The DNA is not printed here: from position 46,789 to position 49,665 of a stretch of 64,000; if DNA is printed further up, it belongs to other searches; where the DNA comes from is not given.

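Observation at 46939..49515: Single-polypeptide, domain-permuted dihydropyrimidine-dehydrogenase-like enzyme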

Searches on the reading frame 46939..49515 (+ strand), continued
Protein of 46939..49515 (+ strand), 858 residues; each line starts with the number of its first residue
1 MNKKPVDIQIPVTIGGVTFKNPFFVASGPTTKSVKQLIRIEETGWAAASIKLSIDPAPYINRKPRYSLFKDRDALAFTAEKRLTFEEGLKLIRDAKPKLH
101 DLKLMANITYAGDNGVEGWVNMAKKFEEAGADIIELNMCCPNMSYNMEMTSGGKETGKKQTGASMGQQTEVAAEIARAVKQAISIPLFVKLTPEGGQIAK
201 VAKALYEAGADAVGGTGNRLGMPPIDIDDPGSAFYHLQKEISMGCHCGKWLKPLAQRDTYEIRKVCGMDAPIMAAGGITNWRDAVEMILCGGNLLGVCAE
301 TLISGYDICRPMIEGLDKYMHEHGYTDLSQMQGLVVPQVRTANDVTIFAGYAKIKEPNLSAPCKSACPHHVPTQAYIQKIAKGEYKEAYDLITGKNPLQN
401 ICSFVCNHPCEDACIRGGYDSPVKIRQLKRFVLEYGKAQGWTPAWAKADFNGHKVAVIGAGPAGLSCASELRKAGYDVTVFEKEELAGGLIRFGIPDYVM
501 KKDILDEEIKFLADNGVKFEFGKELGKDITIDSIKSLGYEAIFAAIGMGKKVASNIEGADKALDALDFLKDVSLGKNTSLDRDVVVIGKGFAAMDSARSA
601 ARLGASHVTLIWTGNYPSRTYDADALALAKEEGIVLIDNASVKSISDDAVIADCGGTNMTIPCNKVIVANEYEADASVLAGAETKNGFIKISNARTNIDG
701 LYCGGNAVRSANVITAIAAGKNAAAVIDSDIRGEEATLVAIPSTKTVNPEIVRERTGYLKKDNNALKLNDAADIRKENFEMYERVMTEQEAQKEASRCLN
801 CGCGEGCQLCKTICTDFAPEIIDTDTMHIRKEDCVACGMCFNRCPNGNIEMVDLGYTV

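Call 10: find_encoding_contigs(protein=P0013, flank=9000, max_places=2)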
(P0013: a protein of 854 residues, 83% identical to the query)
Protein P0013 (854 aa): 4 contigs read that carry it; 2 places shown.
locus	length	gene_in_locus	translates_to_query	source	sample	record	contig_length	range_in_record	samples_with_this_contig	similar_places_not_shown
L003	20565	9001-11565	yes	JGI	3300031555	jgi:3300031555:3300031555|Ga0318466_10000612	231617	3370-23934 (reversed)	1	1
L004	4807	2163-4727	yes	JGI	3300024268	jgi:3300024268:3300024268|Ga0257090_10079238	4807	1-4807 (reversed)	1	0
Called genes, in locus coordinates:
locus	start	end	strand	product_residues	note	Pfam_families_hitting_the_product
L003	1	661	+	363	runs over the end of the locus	PF00180:Iso_dh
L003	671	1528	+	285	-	PF01171:ATP_bind_3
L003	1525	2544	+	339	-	PF04055:Radical_SAM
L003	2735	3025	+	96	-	PF01250:Ribosomal_S6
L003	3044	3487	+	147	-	PF00436:SSB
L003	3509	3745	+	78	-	PF01084:Ribosomal_S18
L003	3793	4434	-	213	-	PF03853:YjeF_N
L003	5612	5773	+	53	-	-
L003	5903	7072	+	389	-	PF00390:malic, PF00208:ELFV_dehydrog (faint), PF03949:Malic_M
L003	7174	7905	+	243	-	PF02633:Creatininase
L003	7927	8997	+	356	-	PF01408:GFO_IDH_MocA, PF22725:GFO_IDH_MocA_C3, PF02894:GFO_IDH_MocA_C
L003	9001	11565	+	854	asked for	PF01180:DHO_dh, PF01207:Dus (weak), PF14691:Fer4_20, PF00890:FAD_binding_2 (weak), PF01266:DAO (weak), PF03486:HI0933_like (weak), PF07992:Pyr_redox_2, PF13450:NAD_binding_8, +9 more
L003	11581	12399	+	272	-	PF00106:adh_short, PF01370:Epimerase (weak), PF08659:KR (weak), PF13561:adh_short_C2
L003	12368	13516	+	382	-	PF02615:Ldh_2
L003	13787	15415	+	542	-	PF01547:SBP_bac_1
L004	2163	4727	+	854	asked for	PF01180:DHO_dh, PF01207:Dus (weak), PF14691:Fer4_20, PF00890:FAD_binding_2 (weak), PF01266:DAO (weak), PF03486:HI0933_like (weak), PF07992:Pyr_redox_2, PF13450:NAD_binding_8, +9 more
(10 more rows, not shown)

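Call 28: predict_structure(alignment_id=A1)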
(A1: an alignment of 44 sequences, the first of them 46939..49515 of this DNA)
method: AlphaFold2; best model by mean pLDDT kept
length: 858 residues; sequences in the alignment: 44
mean_pLDDT: 68.9   pTM: 0.61
mean pLDDT of the five models: 68.9, 66.9, 66.7, 62.9, 62.5
residues with pLDDT >= 90: 201; 70-90: 273; 50-70: 159; < 50: 225
segments of 3 or more residues with pLDDT < 50: 1-31, 44-82, 140-166, 193-196, 215-251, 301-306, 336-345, 358-366, 415-420, 745-748, 753-761, 802-818, 830-846
pLDDT, mean of each block of 10 residues (from residue 1): 32 31 30 63 44 32 39 36 64 81 65 69 86 68 31 30 50 85 83 52 78 48 32 27 37 55 53 57 74 64 51 81 84 57 48 56 49 74 88 79 67 47 74 89 78 96 93 94 91 84 87 92 93 94 92 91 92 82 90 92 92 78 82 91 93 90 94 88 89 92 90 82 95 90 54 44 69 77 81 78 43 42 57 42 49 63
secondary structure, 60 per line:
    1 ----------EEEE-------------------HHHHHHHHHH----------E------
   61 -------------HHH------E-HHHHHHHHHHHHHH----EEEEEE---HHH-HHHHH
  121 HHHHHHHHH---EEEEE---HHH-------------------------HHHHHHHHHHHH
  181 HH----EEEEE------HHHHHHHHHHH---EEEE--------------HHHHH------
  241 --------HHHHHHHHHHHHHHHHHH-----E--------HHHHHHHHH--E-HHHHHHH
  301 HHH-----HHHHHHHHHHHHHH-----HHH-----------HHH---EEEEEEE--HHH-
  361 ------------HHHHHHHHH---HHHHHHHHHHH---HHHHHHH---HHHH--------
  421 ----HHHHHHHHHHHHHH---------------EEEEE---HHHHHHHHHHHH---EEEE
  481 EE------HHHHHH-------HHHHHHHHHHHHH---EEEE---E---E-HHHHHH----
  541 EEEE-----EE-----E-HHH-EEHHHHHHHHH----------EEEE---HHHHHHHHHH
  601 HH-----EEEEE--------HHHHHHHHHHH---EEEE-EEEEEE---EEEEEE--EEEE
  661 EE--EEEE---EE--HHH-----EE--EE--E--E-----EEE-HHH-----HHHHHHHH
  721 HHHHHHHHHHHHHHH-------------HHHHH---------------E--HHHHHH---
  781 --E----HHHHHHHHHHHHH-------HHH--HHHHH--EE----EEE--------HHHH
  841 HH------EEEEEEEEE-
elements in order (helices of 4 or more, strands of 3 or more residues): E11-14 H34-43 H85-98 E103-108 H116-129 E133-137 H169-182 E187-191 H198-208 E212-215 H230-234 H249-266 H281-289 H294-303 H309-322 E348-354 H373-381 H385-395 H399-405 H409-412 H425-438 E454-458 H462-473 E477-482 H489-494 H502-514 E518-521 H531-536 E541-544 H565-573 E584-587 H591-602 E608-612 H621-631 E635-638 E640-645 E649-654 E657-662 E665-668 E701-703 H713-735 H749-753 H772-777 H788-800 H813-817 E826-828 H837-842 E849-857

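Call 29: search_protein_representatives(protein=window:46939-49515:+)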
Query: 858 residues. Proteins with E-value up to 0.001 (for the whole library): 18609; up to 1e-10: 9593; up to 1e-30: 2895. The best 150 are listed.
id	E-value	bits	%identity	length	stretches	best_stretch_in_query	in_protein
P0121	0.0e+00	1256.2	67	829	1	2-856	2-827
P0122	0.0e+00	1127.2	60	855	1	7-858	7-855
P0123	3.6e-244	829.4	49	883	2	4-636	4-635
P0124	5.2e-234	795.8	46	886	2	4-634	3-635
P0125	1.5e-232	790.9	64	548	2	7-448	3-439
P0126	5.6e-227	772.5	49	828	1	7-857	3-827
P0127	1.1e-220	751.7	55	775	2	8-503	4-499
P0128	1.5e-217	741.3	49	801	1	9-852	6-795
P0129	8.8e-174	596.6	53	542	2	9-440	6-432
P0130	3.8e-156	538.2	55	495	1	287-757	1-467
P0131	2.5e-148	512.3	65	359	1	500-858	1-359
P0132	8.9e-130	451.0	54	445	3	151-353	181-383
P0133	5.0e-125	435.3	40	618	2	266-638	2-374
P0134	1.6e-107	377.4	60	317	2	105-359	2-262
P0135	1.3e-106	374.4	72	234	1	7-237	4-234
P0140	6.0e-99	349.0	34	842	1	15-852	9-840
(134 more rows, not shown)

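Call 30: find_related_loci(query=window:46939-49515:+, collection=genome_contigs, flank=10000)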
Query window:46939-49515:+ (858 aa) in genome_contigs; peptide patterns used: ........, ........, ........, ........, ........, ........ (x = any residue, [..] = any of these).
125 stretches matched a pattern; 109 encode a relative of the query (tblastn E <= 1e-3); the best 80 are kept; 80 distinct loci.
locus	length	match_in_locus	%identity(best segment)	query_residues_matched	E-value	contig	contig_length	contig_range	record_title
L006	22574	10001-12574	95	1-858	0e+0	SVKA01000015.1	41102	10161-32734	MAG: Oscillospiraceae bacterium isolate SIG449 NODE_21015_length_41102_cov_1.904234, whole genome shotgun sequence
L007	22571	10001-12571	82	2-858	0e+0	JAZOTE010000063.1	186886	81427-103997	MAG: Eubacteriales bacterium isolate T1900045541_YK20190235.MAGScoT_cleanbin_000025 SGB_7807_k141_3744894, whole genome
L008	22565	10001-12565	82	1-858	0e+0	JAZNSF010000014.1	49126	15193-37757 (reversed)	MAG: Clostridia bacterium isolate T1900044810_TS20190276.MAGScoT_cleanbin_000018 SGB_2779_k141_1335303, whole genome sho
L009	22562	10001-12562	82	1-858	0e+0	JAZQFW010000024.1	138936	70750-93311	MAG: Ructibacterium sp. isolate T1900044632_TS20190098.MAGScoT_cleanbin_000007 SGB_1064_k141_2092839, whole genome shotg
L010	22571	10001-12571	80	1-858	0e+0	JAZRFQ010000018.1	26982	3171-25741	MAG: Eubacteriales bacterium isolate T1900045494_YK20190188.MAGScoT_cleanbin_000049 SGB_7413_k141_2029887, whole genome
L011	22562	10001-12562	82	1-858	0e+0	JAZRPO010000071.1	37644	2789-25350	MAG: Eubacteriales bacterium isolate T1900045376_YK20190066.MAGScoT_cleanbin_000002 SGB_6872_k141_1798146, whole genome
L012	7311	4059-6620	82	1-858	0e+0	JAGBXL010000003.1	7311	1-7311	MAG: Clostridia bacterium isolate RGIG9535 Yak_Colon-2__c6875, whole genome shotgun sequence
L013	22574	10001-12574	81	1-858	0e+0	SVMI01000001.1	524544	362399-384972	MAG: Oscillospiraceae bacterium isolate SIG509 NODE_34_length_524544_cov_9.740359, whole genome shotgun sequence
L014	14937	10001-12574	81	1-858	0e+0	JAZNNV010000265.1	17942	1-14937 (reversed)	MAG: Faecousia sp. isolate T1900044653_TS20190119.MAGScoT_cleanbin_000068 SGB_1457_k141_1087607, whole genome shotgun se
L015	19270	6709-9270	81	1-858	0e+0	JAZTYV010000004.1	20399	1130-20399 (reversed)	MAG: Clostridia bacterium isolate T1900045325_YK20190014.MAGScoT_cleanbin_000037 SGB_6436_k141_3459159, whole genome sho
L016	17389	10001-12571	81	2-858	0e+0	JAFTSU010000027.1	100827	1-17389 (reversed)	MAG: Clostridia bacterium isolate RGIG4117 Roe_deer_Cecum.Co__c2288220, whole genome shotgun sequence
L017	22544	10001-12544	81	7-858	0e+0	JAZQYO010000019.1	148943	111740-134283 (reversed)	MAG: Clostridia bacterium isolate T1900045160_TC20190154.MAGScoT_cleanbin_000007 SGB_5039_k141_3251975, whole genome sho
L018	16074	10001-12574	80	1-858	0e+0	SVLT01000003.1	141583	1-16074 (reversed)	MAG: Oscillospiraceae bacterium isolate SIG494 NODE_2474_length_141583_cov_6.652966, whole genome shotgun sequence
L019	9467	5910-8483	81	1-858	0e+0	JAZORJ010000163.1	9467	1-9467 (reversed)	MAG: Faecousia sp. isolate T1900045557_YK20190251.MAGScoT_cleanbin_000010 SGB_7902_k141_1002328, whole genome shotgun se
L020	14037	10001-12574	80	1-858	0e+0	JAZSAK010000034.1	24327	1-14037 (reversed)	MAG: Faecousia sp. isolate T1900044937_TS20190403.MAGScoT_cleanbin_000022 SGB_3447_k141_1276466, whole genome shotgun se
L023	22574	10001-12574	79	1-858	0e+0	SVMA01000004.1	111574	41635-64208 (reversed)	MAG: Oscillospiraceae bacterium isolate SIG501 NODE_4149_length_111574_cov_2.907247, whole genome shotgun sequence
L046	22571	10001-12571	62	7-852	0e+0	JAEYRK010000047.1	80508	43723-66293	MAG: Bacillota bacterium isolate OH_CBB_57 k127_1991499, whole genome shotgun sequence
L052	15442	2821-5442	55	7-853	0e+0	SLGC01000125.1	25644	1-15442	MAG: Bacteroidales bacterium isolate CSSed162cmB_75 CSSed16-2cmB-3367, whole genome shotgun sequence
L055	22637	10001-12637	54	7-858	0e+0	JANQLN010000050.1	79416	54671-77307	MAG: Clostridia bacterium isolate PL25a_bin.60 k99_5588750, whole genome shotgun sequence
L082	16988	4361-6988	46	1-852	0e+0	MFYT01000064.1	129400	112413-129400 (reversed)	MAG: Candidatus Raymondbacteria bacterium RIFOXYA2_FULL_49_16 rifoxya2_full_scaffold_35, whole genome shotgun sequence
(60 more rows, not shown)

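Call 42: find_homologous_proteins(query=L082:4361-7009:+)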
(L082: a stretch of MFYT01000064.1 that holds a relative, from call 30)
Query L082:4361-7009:+ (883 aa): 3314 proteins with E <= 0.001 among 8000 candidates; the best 120 are listed.
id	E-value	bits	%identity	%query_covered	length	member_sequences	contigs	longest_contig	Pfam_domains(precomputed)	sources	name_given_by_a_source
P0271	0.0e+0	2016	100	100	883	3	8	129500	PF01266.31,PF13450.13,PF14691.12,PF07992.21,PF00070.34,PF13738.13,PF01180.28,PF01262.28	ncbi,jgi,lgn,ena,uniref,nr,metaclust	ncbi:MAG: hypothetical protein A2268_05670 [Candidatus Raymondbacteria bacterium RifOxyA12_full_50_3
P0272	0.0e+0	1454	70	100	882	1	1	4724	PF13450.13,PF07992.21,PF00070.34,PF01134.29,PF01494.26,PF12831.14,PF01946.24,PF01266.31,PF14691.12,PF00890.31,PF13738.13,PF01180.28,PF01262.28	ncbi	ncbi:MAG: FAD-dependent oxidoreductase [Fibrobacterota bacterium]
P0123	0.0e+0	1453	71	100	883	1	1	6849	PF01946.24,PF01266.31,PF01593.31,PF13450.13,PF14691.12,PF07992.21,PF00070.34,PF13738.13,PF01180.28,PF01207.24,PF12831.14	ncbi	ncbi:MAG: FAD-dependent oxidoreductase [bacterium]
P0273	0.0e+0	1453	71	100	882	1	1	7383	PF13450.13,PF07992.21,PF00070.34,PF01494.26,PF12831.14,PF01946.24,PF01266.31,PF01593.31,PF14691.12,PF00890.31,PF13738.13,PF01180.28,PF01262.28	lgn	-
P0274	0.0e+0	1450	71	100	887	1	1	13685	PF13241.13,PF13450.13,PF07992.21,PF00070.34,PF01494.26,PF12831.14,PF01946.24,PF01266.31,PF14691.12,PF00890.31,PF13738.13,PF01180.28,PF01262.28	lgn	-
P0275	0.0e+0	1363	67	99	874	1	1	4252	PF01266.31,PF13450.13,PF14691.12,PF00890.31,PF07992.21,PF00070.34,PF13738.13,PF01180.28,PF12831.14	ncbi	-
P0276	0.0e+0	1331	64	100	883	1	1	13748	PF01946.24,PF01266.31,PF13450.13,PF14691.12,PF07992.21,PF00070.34,PF00037.33,PF13738.13,PF01180.28,PF01262.28,PF12831.14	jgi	jgi:NADPH-dependent glutamate synthase beta subunit-like oxidoreductase/dihydroorotate dehydrogenase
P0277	0.0e+0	1294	63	99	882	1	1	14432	PF01946.24,PF01266.31,PF13450.13,PF14691.12,PF07992.21,PF00070.34,PF00037.33,PF13738.13,PF01180.28,PF12831.14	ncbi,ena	-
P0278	0.0e+0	1289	63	100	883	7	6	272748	PF01266.31,PF13450.13,PF14691.12,PF00890.31,PF07992.21,PF00070.34,PF13738.13,PF01180.28,PF01494.26,PF12831.14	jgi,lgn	jgi:NADPH-dependent glutamate synthase beta subunit-like oxidoreductase/dihydroorotate dehydrogenase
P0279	0.0e+0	1287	63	100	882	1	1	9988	PF01593.31,PF13450.13,PF14691.12,PF00890.31,PF07992.21,PF00070.34,PF00037.33,PF13738.13,PF01180.28,PF01494.26,PF12831.14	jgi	jgi:NADPH-dependent glutamate synthase beta subunit-like oxidoreductase/dihydroorotate dehydrogenase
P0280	0.0e+0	1284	63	100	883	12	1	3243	PF01266.31,PF01593.31,PF13450.13,PF14691.12,PF07992.21,PF00070.34,PF00037.33,PF13738.13,PF01180.28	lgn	-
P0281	0.0e+0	1277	62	100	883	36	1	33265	PF01266.31,PF01593.31,PF13450.13,PF14691.12,PF07992.21,PF00070.34,PF00037.33,PF01180.28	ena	-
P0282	0.0e+0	1263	62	100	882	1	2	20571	PF13450.13,PF14691.12,PF07992.21,PF00070.34,PF00037.33,PF13738.13,PF01180.28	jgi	jgi:NADPH-dependent glutamate synthase beta subunit-like oxidoreductase/dihydroorotate dehydrogenase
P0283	0.0e+0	1261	62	100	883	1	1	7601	PF13450.13,PF14691.12,PF07992.21,PF00070.34,PF00037.33,PF01180.28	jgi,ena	-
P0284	0.0e+0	1259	62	100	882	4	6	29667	PF13450.13,PF14691.12,PF07992.21,PF00070.34,PF00037.33,PF13738.13,PF01180.28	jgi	jgi:NADPH-dependent glutamate synthase beta subunit-like oxidoreductase/dihydroorotate dehydrogenase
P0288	0.0e+0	1238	62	100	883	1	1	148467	PF13450.13,PF14691.12,PF00890.31,PF07992.21,PF00070.34,PF00037.33,PF13738.13,PF01180.28,PF01494.26,PF12831.14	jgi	jgi:NADPH-dependent glutamate synthase beta subunit-like oxidoreductase/dihydroorotate dehydrogenase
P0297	0.0e+0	1070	55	99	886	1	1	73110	PF13450.13,PF07992.21,PF00070.34,PF12831.14,PF01946.24,PF01266.31,PF01593.31,PF14691.12,PF00890.31,PF00037.33,PF13738.13,PF01180.28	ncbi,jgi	ncbi:MAG: FAD-dependent oxidoreductase [Planctomycetota bacterium]|jgi:NADPH-dependent glutamate syn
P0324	0.0e+0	1039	54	99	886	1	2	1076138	PF13450.13,PF07992.21,PF00070.34,PF03486.21,PF01134.29,PF12831.14,PF01266.31,PF14691.12,PF00890.31,PF13738.13,PF01180.28,PF01262.28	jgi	jgi:NADPH-dependent glutamate synthase beta subunit-like oxidoreductase/dihydroorotate dehydrogenase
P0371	3.1e-298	1010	53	100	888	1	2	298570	PF01266.31,PF13450.13,PF14691.12,PF00890.31,PF07992.21,PF00070.34,PF13738.13,PF03486.21,PF01180.28,PF01262.28,PF12831.14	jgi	jgi:NADPH-dependent glutamate synthase beta subunit-like oxidoreductase/dihydroorotate dehydrogenase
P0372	4.0e-298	1010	54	99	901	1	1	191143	PF01266.31,PF01593.31,PF13450.13,PF14691.12,PF07992.21,PF00070.34,PF13738.13,PF01180.28,PF01494.26,PF01207.24,PF12831.14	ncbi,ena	-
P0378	1.0e-297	1008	52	99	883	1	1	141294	PF13450.13,PF07992.21,PF00070.34,PF03486.21,PF12831.14,PF01266.31,PF01593.31,PF14691.12,PF00890.31,PF00037.33,PF13738.13,PF01180.28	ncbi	ncbi:MAG: FAD-dependent oxidoreductase [Planctomycetota bacterium]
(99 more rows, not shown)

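Call 50: predict_structure(alignment_id=A2)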
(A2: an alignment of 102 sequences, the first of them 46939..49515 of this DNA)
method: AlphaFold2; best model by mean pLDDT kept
length: 858 residues; sequences in the alignment: 102
mean_pLDDT: 90.0   pTM: 0.75
mean pLDDT of the five models: 90.0, 86.5, 85.9, 85.7, 85.5
residues with pLDDT >= 90: 576; 70-90: 239; 50-70: 39; < 50: 4
segments of 3 or more residues with pLDDT < 50: none
pLDDT, mean of each block of 10 residues (from residue 1): 71 96 86 95 95 75 79 79 90 96 94 87 97 92 65 55 80 95 97 85 97 89 84 85 84 92 95 93 96 93 92 96 95 92 89 93 90 92 95 85 85 87 92 95 80 97 95 96 93 91 92 94 95 95 92 93 94 85 92 94 94 79 89 93 95 92 95 90 93 95 93 91 97 94 89 73 82 92 95 93 85 94 88 95 93 93
secondary structure, 60 per line:
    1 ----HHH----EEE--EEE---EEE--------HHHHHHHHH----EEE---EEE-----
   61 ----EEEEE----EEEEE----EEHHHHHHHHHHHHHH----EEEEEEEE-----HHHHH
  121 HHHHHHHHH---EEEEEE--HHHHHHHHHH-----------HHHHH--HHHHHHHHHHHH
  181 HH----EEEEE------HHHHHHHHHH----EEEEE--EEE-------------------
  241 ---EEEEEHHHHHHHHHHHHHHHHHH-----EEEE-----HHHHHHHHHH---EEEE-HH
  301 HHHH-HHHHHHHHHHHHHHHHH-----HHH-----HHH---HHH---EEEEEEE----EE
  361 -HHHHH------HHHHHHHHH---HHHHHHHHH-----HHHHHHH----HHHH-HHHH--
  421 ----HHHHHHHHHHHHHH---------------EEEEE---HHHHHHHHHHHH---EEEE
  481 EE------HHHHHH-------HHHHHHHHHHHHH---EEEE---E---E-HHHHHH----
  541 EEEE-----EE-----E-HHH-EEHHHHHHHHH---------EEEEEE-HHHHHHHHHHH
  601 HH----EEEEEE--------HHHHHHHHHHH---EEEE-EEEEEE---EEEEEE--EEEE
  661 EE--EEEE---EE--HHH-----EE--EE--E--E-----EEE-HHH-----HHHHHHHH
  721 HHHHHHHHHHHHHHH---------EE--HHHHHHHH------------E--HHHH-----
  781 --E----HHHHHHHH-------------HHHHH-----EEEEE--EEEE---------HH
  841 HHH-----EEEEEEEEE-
elements in order (helices of 4 or more, strands of 3 or more residues): E12-14 E17-19 E23-25 H34-42 E47-49 E53-55 E65-69 E74-78 H85-98 E103-110 H116-129 E133-138 H141-150 H162-166 H169-182 E187-191 H198-207 E212-216 E219-221 E244-248 H249-266 E272-275 H281-290 E294-297 H299-304 H306-322 E348-354 H362-366 H373-381 H385-393 H399-405 H410-413 H415-418 H425-438 E454-458 H462-473 E477-482 H489-494 H502-514 E518-521 H531-536 E541-544 H565-573 E583-588 H590-602 E607-612 H621-631 E635-638 E640-645 E649-654 E657-662 E665-668 E701-703 H713-735 H749-756 H772-775 H788-795 H809-813 E819-823 E826-829 H839-843 E849-857
